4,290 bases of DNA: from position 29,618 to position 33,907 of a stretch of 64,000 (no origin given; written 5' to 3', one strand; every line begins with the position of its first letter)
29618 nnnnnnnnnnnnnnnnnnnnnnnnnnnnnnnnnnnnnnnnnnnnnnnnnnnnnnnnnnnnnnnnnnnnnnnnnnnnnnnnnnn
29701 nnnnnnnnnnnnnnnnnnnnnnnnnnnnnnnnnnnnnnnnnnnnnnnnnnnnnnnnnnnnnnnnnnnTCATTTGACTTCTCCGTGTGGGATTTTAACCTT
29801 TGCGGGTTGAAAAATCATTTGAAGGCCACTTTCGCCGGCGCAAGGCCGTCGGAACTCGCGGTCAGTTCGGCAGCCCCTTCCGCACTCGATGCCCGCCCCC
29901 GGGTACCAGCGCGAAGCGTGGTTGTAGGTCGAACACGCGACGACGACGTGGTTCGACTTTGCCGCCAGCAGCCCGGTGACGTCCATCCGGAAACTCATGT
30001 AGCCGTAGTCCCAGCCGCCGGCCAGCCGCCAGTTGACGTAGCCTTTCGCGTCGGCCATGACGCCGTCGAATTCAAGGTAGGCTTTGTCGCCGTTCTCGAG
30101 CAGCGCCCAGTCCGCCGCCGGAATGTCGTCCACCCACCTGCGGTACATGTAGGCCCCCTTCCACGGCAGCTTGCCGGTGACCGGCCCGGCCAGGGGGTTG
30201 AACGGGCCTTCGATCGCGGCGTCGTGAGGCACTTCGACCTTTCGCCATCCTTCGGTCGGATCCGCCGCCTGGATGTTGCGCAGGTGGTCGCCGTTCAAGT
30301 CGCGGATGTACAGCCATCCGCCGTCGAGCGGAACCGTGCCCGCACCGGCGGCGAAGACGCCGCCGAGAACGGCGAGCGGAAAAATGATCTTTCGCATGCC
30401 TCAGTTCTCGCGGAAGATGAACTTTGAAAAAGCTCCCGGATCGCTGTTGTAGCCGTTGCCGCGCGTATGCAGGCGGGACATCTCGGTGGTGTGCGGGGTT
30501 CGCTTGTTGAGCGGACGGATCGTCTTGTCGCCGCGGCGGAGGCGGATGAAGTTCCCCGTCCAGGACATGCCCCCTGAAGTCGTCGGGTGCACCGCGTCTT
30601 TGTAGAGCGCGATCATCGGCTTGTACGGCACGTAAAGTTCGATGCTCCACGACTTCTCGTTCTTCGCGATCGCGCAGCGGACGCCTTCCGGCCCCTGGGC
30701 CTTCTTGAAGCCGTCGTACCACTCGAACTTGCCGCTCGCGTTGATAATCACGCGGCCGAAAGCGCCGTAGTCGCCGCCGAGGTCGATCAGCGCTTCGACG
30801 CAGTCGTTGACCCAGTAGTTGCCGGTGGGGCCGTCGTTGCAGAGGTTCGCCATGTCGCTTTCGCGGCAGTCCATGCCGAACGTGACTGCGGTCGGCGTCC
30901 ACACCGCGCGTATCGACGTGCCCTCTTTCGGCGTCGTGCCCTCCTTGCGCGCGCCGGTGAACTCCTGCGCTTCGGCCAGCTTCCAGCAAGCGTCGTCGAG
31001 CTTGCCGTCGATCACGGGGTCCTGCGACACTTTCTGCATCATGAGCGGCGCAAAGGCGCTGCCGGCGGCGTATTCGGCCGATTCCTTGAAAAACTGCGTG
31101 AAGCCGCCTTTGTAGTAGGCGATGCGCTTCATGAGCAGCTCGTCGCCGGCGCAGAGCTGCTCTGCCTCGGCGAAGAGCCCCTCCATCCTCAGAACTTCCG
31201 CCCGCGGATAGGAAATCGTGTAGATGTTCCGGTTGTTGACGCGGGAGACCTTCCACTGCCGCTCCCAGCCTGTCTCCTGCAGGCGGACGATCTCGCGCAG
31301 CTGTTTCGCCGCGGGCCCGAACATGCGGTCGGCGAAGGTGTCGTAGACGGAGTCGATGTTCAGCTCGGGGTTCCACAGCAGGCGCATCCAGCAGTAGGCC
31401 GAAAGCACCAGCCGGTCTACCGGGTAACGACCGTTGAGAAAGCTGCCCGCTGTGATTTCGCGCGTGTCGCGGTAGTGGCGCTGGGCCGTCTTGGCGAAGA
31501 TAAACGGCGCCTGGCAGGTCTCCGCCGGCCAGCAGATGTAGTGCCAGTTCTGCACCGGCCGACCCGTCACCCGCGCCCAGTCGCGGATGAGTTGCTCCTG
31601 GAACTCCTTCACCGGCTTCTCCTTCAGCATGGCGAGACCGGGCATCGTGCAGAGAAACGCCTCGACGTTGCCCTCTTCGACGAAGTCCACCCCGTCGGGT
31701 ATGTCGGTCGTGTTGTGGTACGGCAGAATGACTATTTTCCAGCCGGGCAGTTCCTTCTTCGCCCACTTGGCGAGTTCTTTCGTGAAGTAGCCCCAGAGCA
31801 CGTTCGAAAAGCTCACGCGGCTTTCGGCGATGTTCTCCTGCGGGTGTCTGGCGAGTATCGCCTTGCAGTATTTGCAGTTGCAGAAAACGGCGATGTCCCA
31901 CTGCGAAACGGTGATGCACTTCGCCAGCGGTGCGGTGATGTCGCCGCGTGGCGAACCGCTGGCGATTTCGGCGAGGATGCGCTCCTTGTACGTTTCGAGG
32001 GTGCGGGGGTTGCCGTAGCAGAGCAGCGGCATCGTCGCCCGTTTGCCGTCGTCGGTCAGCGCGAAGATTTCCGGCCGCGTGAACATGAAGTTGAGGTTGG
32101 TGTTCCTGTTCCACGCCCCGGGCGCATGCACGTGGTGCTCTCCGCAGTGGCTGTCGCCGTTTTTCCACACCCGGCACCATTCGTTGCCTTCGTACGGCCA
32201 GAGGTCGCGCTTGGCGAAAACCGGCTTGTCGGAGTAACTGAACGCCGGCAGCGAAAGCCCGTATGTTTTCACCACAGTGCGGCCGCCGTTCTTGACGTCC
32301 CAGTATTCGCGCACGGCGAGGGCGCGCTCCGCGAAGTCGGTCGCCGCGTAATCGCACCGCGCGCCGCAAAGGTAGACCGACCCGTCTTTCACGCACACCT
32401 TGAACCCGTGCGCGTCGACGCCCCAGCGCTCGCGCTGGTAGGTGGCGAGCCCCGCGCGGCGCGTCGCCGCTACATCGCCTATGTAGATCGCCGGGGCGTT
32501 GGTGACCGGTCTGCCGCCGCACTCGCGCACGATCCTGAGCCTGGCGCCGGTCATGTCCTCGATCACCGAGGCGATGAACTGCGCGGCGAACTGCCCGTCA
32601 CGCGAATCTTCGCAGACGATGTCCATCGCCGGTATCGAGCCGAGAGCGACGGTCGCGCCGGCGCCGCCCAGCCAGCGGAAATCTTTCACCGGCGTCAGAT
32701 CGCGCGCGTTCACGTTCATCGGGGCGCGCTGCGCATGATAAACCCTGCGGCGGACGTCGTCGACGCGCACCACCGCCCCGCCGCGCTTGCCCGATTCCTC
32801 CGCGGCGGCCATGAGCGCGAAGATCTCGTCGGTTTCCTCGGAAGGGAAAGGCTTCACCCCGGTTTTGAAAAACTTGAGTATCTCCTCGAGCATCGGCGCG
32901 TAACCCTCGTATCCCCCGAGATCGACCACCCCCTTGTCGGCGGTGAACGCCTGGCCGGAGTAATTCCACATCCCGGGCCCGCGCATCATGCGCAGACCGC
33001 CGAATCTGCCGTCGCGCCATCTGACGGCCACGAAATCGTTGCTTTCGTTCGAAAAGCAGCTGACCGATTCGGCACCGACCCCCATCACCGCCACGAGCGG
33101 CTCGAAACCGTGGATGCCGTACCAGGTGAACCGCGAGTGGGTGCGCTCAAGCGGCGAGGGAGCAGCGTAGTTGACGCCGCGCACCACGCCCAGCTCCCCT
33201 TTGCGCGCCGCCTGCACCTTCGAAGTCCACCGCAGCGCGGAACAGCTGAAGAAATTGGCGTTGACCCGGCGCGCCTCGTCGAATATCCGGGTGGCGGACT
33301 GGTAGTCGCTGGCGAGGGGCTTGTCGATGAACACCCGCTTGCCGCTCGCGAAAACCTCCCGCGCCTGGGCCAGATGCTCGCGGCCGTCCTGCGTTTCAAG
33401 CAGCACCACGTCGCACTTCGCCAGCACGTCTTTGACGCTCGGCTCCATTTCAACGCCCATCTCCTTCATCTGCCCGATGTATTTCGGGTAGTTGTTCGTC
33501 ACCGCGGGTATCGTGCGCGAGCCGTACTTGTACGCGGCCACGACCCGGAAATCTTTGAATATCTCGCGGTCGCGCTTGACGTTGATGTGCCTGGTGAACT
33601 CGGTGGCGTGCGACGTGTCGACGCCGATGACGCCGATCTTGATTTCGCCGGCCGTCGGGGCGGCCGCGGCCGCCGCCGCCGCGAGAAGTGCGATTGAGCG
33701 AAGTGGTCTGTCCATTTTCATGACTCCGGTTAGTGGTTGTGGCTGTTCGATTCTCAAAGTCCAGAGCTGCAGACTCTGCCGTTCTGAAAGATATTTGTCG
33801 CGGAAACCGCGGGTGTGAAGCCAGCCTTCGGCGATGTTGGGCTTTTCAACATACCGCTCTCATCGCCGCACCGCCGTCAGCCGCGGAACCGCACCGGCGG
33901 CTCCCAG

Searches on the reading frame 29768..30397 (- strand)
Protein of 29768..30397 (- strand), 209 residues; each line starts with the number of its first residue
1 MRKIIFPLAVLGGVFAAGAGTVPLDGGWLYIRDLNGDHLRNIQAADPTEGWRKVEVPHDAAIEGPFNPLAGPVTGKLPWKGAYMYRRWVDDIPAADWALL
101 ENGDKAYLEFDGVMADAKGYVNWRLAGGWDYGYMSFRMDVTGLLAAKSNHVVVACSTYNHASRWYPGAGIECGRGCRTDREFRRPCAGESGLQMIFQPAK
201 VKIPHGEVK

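Call 10: search_protein_families(library=pfam, proteins=[window:29768-30397:-], max_evalue=0.01)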
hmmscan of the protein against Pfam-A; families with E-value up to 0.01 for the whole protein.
window:29768-30397:- (209 aa): 2 families
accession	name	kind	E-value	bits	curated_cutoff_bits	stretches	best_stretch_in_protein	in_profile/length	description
PF02837.24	Glyco_hydro_2_N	-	9.7e-06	26.1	28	1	52-170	32-142/169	Glycosyl hydrolases family 2, sugar binding domain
PF22666.2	Glyco_hydro_2_N2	-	0.0064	17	27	1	100-156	62-118/167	Glycosyl hydrolase 2 galactose-binding domain-like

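Call 12: find_encoding_contigs(protein=window:29768-30397:-, flank=10000, max_places=10)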
Protein window:29768-30397:- (209 aa): 3 contigs read that carry it; 2 places shown.
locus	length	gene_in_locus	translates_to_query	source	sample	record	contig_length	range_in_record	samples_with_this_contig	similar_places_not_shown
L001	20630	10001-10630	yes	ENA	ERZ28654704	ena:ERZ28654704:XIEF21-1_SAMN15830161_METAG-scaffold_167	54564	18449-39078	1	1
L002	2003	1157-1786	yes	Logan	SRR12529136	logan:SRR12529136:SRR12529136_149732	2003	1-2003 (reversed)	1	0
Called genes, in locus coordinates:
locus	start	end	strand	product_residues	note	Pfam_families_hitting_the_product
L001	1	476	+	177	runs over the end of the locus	-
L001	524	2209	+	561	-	PF00501:AMP-binding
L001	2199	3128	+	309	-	PF02826:2-Hacid_dh_C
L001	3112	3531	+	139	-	PF02367:TsaE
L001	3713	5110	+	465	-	PF00006:ATP-synt_ab, PF22919:ATP-synt_VA_C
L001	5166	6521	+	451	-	PF01408:GFO_IDH_MocA, PF19051:GFO_IDH_MocA_C2 (weak), PF02894:GFO_IDH_MocA_C (weak), PF22725:GFO_IDH_MocA_C3 (weak)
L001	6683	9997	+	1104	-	PF01408:GFO_IDH_MocA, PF16126:DUF4838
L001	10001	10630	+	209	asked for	-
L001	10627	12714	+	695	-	PF00933:Glyco_hydro_3, PF01915:Glyco_hydro_3_C, PF14310:Fn3-like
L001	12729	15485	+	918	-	PF16126:DUF4838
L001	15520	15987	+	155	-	PF18565:Glyco_hydro2_C5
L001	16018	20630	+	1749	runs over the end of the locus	PF07944:Beta-AFase-like_GH127_cat, PF20736:Glyco_hydro127M, PF20737:Glyco_hydro127C, PF16126:DUF4838, PF22666:Glyco_hydro_2_N2 (weak), PF02836:Glyco_hydro_2_C, PF16355:DUF4982, PF18565:Glyco_hydro2_C5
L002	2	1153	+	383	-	?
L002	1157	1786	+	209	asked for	-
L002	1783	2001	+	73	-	?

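Call 14: find_homologous_proteins(query=window:29771-30397:-, max_evalue=0.00001)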
Query seq(209 aa) (209 aa): 130 proteins with E <= 0.00001 among 389 candidates; the best 120 are listed.
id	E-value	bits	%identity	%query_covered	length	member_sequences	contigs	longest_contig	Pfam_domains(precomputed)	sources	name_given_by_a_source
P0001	3.5e-144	496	100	100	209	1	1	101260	-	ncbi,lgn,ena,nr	ncbi:MAG: hypothetical protein J6T01_04905 [Kiritimatiellae bacterium]|nr:hypothetical protein [Kiri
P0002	7.9e-38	148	48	80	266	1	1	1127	PF02837.25,PF21467.4,PF22666.3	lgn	-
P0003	2.7e-34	137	49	74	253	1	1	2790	PF02837.25,PF22666.3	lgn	-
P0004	3.7e-34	136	46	80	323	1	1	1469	PF02837.25,PF00703.28,PF22666.3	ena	-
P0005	4.8e-32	129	45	80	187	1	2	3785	PF02837.25,PF22666.3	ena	-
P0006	1.6e-31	128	45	76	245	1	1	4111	PF02837.25,PF22666.3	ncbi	ncbi:MAG: sugar-binding domain-containing protein, partial [Planctomycetota bacterium]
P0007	1.2e-30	125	46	74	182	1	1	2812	PF02837.25,PF22666.3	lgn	-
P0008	4.2e-30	123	45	77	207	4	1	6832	PF02837.25,PF22666.3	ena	-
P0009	8.7e-30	122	47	69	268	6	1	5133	PF02837.25,PF22666.3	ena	-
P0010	2.6e-29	120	44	80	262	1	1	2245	PF02837.25,PF22666.3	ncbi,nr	ncbi:MAG: hypothetical protein IKZ22_07225, partial [Kiritimatiellae bacterium]|nr:hypothetical prot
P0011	2.8e-29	120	43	80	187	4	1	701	PF02837.25,PF22666.3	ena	-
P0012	4.3e-29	120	48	58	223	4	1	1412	PF02837.25,PF22666.3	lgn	-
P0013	8.1e-29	119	51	58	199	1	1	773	PF02837.25,PF13364.13,PF22666.3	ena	-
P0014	2.0e-28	117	45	74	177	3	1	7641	PF02837.25,PF22666.3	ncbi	-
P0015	3.9e-28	116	50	61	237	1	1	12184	PF02837.25,PF22666.3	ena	-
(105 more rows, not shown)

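Call 41: search_protein_representatives(protein=window:29768-30397:-)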
Query: 209 residues. Proteins with E-value up to 0.001 (for the whole library): 1961; up to 1e-10: 349; up to 1e-30: 6. The best 150 are listed.
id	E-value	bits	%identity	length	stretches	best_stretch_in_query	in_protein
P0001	1.1e-144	496.2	100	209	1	1-209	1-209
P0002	2.5e-38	148.1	53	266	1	8-170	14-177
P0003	8.6e-35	136.6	49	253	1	16-170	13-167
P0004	1.2e-34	136.2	52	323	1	14-170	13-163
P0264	2.4e-34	135.1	57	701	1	46-170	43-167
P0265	2.5e-31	125.3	46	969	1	5-171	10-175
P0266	2.7e-30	121.9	46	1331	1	18-170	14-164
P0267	5.8e-30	120.8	50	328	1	30-170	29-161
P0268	1.1e-29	119.9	45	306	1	3-171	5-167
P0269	1.3e-29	119.6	52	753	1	43-170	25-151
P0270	4.6e-29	117.8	52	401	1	25-170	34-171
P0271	5.5e-29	117.6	46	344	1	14-170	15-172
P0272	1.2e-28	116.5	50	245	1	44-174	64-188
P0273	5.4e-28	114.3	47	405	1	22-171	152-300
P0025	7.6e-28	113.9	56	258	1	45-171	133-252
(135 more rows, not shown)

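Call 53: search_solved_structures(query=window:29768-30397:-, max_evalue=0.001, show_alignments=1)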
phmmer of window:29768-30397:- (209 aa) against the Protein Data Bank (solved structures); distinct sequences matched with E-value up to 0.001: 19.
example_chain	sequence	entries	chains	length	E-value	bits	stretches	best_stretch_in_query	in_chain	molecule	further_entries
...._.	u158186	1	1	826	1.2e-18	70.6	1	12-171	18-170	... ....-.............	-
5t98_A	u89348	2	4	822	2e-18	69.9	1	47-183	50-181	Glycoside Hydrolase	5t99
4ypj_A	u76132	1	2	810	6.2e-12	48.7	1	21-170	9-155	Beta galactosidase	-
8q2h_A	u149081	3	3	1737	2.7e-11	46.6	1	18-170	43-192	beta-galactosidase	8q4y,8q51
7cwd_A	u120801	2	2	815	5.6e-11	45.5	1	26-170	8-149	beta-glalactosidase | beta-galactosidase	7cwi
5t9a_A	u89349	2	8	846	2.4e-09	40.2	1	49-170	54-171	Glycoside Hydrolase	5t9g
4cu6_A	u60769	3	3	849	3.6e-09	39.6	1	34-170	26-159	BETA-GALACTOSIDASE | GLYCOSIDE HYDROLASE 2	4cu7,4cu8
4cuc_A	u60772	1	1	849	3.6e-09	39.6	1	34-170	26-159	BETA-GALACTOSIDASE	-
6qub_A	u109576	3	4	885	4.8e-08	35.9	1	41-170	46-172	Beta-galactosidase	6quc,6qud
5dmy_A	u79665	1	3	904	5.1e-08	35.8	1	41-170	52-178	Beta-galactosidase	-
6qub_B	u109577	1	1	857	5.3e-08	35.8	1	41-170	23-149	Beta-galactosidase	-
7nit_A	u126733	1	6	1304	8.5e-08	35.1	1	41-170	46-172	Beta-galactosidase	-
6b6l_A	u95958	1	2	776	1.7e-07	34.1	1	25-170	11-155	Glycosyl hydrolase family 2, sugar binding domain protein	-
7rsk_A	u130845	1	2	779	1.7e-07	34.1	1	25-170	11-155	Glycosyl hydrolase family 2, sugar binding domain protein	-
3gm8_A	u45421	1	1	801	2.9e-06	30.1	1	49-170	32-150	Glycoside hydrolase family 2, candidate beta-glycosidase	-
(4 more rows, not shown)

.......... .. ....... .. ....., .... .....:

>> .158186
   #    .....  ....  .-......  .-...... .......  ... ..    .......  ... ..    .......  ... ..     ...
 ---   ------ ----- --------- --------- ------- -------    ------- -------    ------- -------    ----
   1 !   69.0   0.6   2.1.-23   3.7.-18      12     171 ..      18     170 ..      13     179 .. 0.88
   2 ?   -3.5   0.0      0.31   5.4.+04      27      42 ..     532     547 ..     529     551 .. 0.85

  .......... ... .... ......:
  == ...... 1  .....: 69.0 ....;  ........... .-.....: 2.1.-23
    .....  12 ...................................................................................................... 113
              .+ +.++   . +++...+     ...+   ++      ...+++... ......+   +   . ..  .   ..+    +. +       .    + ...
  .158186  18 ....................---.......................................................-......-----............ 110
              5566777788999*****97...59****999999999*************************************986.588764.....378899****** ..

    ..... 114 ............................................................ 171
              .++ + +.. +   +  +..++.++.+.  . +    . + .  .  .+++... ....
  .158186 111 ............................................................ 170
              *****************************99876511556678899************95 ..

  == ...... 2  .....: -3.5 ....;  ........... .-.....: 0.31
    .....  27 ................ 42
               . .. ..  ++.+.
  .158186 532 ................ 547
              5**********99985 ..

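Call 64: predict_structure(alignment_id=A2)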
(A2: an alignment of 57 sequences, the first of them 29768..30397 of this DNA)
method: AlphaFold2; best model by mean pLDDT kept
length: 209 residues; sequences in the alignment: 57
mean_pLDDT: 75.3   pTM: 0.71
mean pLDDT of the five models: 75.3, 73.2, 72.7, 70.8, 69.5
residues with pLDDT >= 90: 60; 70-90: 78; 50-70: 47; < 50: 24
segments of 3 or more residues with pLDDT < 50: 166-188
pLDDT, mean of each block of 10 residues (from residue 1): 63 65 88 79 71 76 68 75 90 92 93 88 93 87 95 89 56 36 44 73 57
secondary structure, 60 per line:
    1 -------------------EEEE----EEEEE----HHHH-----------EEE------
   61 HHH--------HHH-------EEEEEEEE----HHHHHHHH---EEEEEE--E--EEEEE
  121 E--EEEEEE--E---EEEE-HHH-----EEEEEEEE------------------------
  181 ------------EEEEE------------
elements in order: E20-23 E28-32 H37-40 E52-54 E82-89 H94-101 E105-110 E116-121 E124-129 E136-139 E149-156 E193-197

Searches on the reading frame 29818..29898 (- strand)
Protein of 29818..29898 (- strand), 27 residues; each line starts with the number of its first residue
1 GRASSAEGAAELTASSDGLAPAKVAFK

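Call 68: search_protein_families(library=pfam, proteins=[window:29818-29898:-], max_evalue=10)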
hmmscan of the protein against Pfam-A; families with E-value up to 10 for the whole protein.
seq(27 aa): 1 family
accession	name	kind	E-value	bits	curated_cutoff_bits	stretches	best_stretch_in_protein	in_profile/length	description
PF18565.7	Glyco_hydro2_C5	-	0.11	12.8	32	1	2-24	80-102/103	Glycoside hydrolase family 2 C-terminal domain 5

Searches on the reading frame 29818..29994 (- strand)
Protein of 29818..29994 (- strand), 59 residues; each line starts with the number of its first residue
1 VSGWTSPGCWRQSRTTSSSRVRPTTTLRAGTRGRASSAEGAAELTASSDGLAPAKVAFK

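Call 68: search_protein_families(library=pfam, proteins=[window:29818-29994:-], max_evalue=10)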
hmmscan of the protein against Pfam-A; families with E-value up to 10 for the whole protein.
window:29818-29994:- (59 aa): 1 family
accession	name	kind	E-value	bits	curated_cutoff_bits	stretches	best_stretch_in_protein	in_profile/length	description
PF18565.7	Glyco_hydro2_C5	-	0.16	12.3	32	1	16-56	62-102/103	Glycoside hydrolase family 2 C-terminal domain 5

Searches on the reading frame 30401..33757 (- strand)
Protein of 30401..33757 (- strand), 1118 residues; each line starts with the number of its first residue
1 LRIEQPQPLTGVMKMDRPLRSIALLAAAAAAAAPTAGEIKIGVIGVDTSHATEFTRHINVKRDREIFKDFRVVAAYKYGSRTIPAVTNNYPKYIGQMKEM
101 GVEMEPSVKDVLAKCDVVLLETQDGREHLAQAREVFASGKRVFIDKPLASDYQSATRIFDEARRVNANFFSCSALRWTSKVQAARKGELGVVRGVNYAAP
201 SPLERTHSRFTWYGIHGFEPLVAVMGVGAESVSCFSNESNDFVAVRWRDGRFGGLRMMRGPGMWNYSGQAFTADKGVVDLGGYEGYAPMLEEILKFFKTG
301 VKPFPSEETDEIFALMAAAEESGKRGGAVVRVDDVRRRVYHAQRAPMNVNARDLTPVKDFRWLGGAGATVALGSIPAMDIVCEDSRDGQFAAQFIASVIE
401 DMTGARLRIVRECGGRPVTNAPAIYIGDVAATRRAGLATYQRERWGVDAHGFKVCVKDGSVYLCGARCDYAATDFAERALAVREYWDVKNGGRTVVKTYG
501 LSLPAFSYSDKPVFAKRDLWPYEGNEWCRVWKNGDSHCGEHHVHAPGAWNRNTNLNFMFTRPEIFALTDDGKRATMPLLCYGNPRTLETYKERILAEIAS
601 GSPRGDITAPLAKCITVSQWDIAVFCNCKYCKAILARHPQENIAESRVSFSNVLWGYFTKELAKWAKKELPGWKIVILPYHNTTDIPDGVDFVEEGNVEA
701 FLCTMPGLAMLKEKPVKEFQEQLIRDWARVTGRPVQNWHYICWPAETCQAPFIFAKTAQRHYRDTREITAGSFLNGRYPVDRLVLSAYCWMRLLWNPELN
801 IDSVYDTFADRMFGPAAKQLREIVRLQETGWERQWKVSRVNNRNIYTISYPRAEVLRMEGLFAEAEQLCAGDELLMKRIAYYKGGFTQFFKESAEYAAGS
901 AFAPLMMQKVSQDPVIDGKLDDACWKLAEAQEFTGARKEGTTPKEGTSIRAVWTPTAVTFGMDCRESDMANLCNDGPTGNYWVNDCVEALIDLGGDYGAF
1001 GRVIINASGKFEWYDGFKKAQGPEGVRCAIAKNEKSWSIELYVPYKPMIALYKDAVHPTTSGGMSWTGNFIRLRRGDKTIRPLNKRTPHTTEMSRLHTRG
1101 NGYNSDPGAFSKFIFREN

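Call 10: search_protein_families(library=pfam, proteins=[window:30401-33757:-], max_evalue=0.01)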
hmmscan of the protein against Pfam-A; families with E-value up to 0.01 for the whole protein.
window:30401-33757:- (1118 aa): 2 families
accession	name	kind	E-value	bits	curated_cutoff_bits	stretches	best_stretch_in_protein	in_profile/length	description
PF16126.11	DUF4838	-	2e-25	90.1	26.6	1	500-824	14-324/325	Domain of unknown function (DUF4838)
PF01408.29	GFO_IDH_MocA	-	1.1e-08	36.2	24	1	39-167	1-114/120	Oxidoreductase family, NAD-binding Rossmann fold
